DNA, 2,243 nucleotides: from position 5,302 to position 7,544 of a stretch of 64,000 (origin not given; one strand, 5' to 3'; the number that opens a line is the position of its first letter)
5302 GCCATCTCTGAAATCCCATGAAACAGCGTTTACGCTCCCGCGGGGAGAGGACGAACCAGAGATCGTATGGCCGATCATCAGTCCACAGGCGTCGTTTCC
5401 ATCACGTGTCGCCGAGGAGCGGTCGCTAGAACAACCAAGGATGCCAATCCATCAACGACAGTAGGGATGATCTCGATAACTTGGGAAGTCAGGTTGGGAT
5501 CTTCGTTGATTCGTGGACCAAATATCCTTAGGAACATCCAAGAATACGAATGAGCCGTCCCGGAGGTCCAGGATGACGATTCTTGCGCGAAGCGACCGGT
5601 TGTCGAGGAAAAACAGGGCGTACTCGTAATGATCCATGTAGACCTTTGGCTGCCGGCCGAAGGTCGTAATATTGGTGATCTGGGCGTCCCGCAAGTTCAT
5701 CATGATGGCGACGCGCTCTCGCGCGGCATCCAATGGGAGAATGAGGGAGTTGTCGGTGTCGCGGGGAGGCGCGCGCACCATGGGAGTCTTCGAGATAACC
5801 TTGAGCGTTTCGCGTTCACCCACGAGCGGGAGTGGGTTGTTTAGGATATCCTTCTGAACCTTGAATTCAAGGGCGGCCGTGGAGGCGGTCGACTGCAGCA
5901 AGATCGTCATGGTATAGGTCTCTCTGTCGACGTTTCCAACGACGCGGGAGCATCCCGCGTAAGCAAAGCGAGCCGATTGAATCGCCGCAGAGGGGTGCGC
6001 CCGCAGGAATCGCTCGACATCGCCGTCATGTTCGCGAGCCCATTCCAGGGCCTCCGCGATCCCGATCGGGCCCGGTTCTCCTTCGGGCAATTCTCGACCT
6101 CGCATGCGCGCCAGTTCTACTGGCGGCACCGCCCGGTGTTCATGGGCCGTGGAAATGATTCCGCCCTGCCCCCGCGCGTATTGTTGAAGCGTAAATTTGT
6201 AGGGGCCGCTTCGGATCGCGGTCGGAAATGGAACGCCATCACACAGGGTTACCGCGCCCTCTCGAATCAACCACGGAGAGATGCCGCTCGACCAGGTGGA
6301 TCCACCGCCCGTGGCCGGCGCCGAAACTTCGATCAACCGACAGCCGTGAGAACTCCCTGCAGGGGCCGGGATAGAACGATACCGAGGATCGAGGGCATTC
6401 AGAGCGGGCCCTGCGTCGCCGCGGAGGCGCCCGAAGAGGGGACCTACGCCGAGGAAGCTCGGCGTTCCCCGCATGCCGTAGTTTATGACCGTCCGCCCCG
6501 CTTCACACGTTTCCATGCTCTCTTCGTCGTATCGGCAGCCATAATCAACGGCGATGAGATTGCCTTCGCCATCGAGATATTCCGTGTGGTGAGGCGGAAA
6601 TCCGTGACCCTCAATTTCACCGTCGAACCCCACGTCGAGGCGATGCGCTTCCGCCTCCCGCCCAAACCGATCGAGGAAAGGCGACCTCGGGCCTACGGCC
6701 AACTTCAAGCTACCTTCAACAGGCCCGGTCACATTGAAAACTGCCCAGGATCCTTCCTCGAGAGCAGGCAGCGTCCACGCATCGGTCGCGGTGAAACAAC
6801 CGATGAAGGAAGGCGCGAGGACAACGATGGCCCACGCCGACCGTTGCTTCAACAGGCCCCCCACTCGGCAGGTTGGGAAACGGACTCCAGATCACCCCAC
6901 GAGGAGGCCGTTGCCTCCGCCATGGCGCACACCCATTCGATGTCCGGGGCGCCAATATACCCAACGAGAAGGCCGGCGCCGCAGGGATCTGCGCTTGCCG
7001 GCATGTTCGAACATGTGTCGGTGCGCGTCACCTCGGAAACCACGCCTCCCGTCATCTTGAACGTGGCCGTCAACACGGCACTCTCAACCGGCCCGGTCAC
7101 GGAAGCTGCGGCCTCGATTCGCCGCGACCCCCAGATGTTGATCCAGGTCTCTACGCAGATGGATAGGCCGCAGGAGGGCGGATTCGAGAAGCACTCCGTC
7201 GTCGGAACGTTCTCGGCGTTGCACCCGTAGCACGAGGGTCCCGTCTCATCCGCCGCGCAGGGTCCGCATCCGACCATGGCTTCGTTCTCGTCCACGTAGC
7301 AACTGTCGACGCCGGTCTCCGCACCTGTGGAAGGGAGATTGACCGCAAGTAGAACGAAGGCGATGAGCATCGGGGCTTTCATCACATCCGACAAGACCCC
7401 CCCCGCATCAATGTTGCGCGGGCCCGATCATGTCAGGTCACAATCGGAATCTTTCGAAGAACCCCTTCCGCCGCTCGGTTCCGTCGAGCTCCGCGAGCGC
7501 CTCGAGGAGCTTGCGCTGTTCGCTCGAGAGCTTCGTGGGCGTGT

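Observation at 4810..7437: GC-poor island (about 50% versus about 70% GC) encoding two overlapping secreted proteins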

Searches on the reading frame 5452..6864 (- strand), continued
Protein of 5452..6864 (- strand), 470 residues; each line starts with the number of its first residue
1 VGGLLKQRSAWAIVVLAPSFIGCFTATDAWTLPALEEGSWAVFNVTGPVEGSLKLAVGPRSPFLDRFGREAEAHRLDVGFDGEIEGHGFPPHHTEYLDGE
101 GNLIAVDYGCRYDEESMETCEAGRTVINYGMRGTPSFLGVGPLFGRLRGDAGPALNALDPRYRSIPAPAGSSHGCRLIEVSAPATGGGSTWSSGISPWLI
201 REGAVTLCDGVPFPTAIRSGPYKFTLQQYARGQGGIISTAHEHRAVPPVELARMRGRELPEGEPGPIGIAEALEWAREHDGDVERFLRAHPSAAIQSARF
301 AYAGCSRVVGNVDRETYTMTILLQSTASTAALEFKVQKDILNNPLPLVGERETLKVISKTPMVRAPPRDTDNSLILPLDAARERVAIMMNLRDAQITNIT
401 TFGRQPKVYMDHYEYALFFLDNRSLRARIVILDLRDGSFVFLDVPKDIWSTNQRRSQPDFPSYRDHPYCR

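Call 90: find_encoding_contigs(protein=P0127, flank=4000, max_places=3)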
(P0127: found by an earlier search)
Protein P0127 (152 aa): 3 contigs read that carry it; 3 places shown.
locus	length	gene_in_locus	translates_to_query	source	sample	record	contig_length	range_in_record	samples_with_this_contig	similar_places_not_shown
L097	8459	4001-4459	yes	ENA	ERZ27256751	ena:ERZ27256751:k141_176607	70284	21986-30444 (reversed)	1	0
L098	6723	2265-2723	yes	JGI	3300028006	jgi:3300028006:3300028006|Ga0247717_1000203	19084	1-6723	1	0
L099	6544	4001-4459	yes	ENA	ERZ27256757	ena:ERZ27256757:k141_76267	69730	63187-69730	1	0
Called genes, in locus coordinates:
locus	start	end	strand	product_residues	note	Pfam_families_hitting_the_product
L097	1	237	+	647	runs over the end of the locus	PF00012:HSP70, PF06723:MreB_Mbl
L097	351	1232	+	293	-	-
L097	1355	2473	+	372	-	PF00226:DnaJ, PF01556:DnaJ_C, PF00684:DnaJ_CXXCXGXG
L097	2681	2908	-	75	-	-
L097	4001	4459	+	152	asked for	-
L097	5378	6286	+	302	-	PF01008:IF-2B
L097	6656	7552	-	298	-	PF00056:Ldh_1_N, PF02866:Ldh_1_C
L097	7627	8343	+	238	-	-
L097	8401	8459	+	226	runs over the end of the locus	PF23442:DUF7125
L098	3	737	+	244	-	?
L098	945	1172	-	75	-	-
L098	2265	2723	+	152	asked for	-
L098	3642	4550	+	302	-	PF01008:IF-2B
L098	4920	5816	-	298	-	PF00056:Ldh_1_N, PF02866:Ldh_1_C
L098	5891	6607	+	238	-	-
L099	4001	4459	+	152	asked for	-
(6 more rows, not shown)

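Call 94: fold_search(model_id=the predicted structure, library=pdb)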
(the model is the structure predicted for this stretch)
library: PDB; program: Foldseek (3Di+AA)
matches with E <= 10: 596; with E <= 0.001: 0
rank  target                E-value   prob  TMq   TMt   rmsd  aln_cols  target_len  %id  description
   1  7pb8_P                1.6e-02  0.51  0.11  0.21  22.6       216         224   13  Crystal structure of the CENP-OPQUR complex (released 2022-04-27)
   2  7qoo_P                2.7e-02  0.47  0.12  0.21  22.1       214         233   10  Structure of the human inner kinetochore CCAN complex (released 2022-06-08)
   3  7r5v_P                2.8e-02  0.41  0.10  0.20  20.9       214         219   10  Structure of the human CCAN CENP-A alpha-satellite complex (released 2022-04-27)
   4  4w4i                  9.1e-02  0.15  0.11  0.16  18.2       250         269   10  Crystal structure of EspG3 from the ESX-3 type VII secretion system of M. tuberculosis (released 2014-10-01)
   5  5nxh_A                1.0e-01  0.09  0.11  0.10  35.4       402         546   11  Crystal structure of the carboxy-terminal region of the bacteriophage T4 proximal long tail fibre protein gp34, residu (released 2017-07-12)
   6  6y2q_A                1.5e-01  0.12  0.08  0.10  18.8       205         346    8  Escherichia coli RnlA endoribonuclease (released 2021-05-12)
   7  5n4f                  1.5e-01  0.08  0.08  0.06  16.6       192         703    9  Prolyl oligopeptidase B from Galerina marginata - apo protein (released 2017-11-01)
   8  7qun_A                1.8e-01  0.15  0.08  0.07  12.4       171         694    8  CryoEM structure of mammalian AAP in complex with Meropenem (released 2022-11-16)
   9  7qh3_A                1.9e-01  0.18  0.10  0.25  11.8       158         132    7  Crystal structure of the anti-sigma factor RsfG from Streptomyces tsukubaensis NRRL18488 (released 2022-12-21)
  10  7xho_P                2.0e-01  0.25  0.12  0.22  21.0       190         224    9  Structure of human inner kinetochore CCAN complex (released 2022-12-14)
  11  3kg9_B                2.0e-01  0.13  0.10  0.14  15.3       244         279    7  Dehydratase domain from CurK module of Curacin polyketide synthase (released 2010-01-19)
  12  7qun_B                2.1e-01  0.13  0.08  0.07  13.7       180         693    9  CryoEM structure of mammalian AAP in complex with Meropenem (released 2022-11-16)
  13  3kg7_A                2.1e-01  0.04  0.07  0.10  18.1       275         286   11  Dehydratase domain from CurH module of Curacin polyketide synthase (released 2010-01-19)
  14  7px8_A                2.8e-01  0.18  0.09  0.07  13.4       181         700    8  CryoEM structure of mammalian acylaminoacyl-peptidase (released 2022-05-25)
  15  6y2r_B                2.8e-01  0.08  0.09  0.11  19.0       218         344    8  Escherichia coli R255A RnlA endoribonuclease (single alanine mutant of RnlA) (released 2021-05-12)
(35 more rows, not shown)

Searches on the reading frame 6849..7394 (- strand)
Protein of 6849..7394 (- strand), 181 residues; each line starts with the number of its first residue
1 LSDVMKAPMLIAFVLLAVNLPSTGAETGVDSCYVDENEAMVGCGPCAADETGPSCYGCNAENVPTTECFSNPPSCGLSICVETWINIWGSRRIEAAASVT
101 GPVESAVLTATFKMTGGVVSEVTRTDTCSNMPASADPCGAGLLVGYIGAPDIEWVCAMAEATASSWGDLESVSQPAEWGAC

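Call 5: search_protein_families(library=pfam, proteins=[window:6849-7394:-], max_evalue=1)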
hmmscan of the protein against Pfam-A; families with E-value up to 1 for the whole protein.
window:6849-7394:- (181 aa): 0 families

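Call 6: search_protein_families(library=ncbifam, proteins=[window:6849-7394:-], max_evalue=1)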
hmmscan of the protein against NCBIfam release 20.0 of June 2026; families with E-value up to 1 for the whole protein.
window:6849-7394:- (181 aa): 0 families

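Call 13: find_homologous_proteins(query=window:6849-7394:-, max_evalue=0.01)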
Query window:6849-7394:- (181 aa): 1 proteins with E <= 0.01 among 315 candidates.
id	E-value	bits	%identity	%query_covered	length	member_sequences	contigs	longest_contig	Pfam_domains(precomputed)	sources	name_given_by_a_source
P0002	2.8e-115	401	99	100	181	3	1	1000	-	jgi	-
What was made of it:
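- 6849..7382 (-): Gene for a 177-aa precursor of a small Cys-rich secreted protein. The maximal ORF starts at TTG 7394 (181 aa). The word-index search found only itself (call 13).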

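Call 38: search_protein_families(library=phrogs, proteins=[window:6849-7394:-], max_evalue=1)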
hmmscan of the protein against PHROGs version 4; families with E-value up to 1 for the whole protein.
window:6849-7394:- (181 aa): 0 families

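Call 75: search_solved_structures(query=window:6849-7382:-, max_evalue=10)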
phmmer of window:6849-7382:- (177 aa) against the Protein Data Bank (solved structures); distinct sequences matched with E-value up to 10: 0.
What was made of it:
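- On Known bacteriocin/halocin or immunity families: The small protein has no PDB sequence hit at E<=10 (call 75).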

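Call 76: search_protein_families(library=padloc, proteins=[window:6849-7382:-], max_evalue=1)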
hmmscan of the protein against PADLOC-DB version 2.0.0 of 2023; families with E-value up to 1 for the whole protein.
window:6849-7382:- (177 aa): 1 family
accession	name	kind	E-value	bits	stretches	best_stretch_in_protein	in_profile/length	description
PDLC01162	Unk_06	-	0.13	9.3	1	36-56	23-43/378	Unknown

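Call 78: find_related_loci(query=window:6849-7382:-, collection=viral_contigs, flank=8000)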
Query window:6849-7382:- (177 aa) in viral_contigs; peptide patterns used: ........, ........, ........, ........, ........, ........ (x = any residue, [..] = any of these).
7 stretches matched a pattern, but none encodes a relative of the query by tblastn (E <= 1e-3).
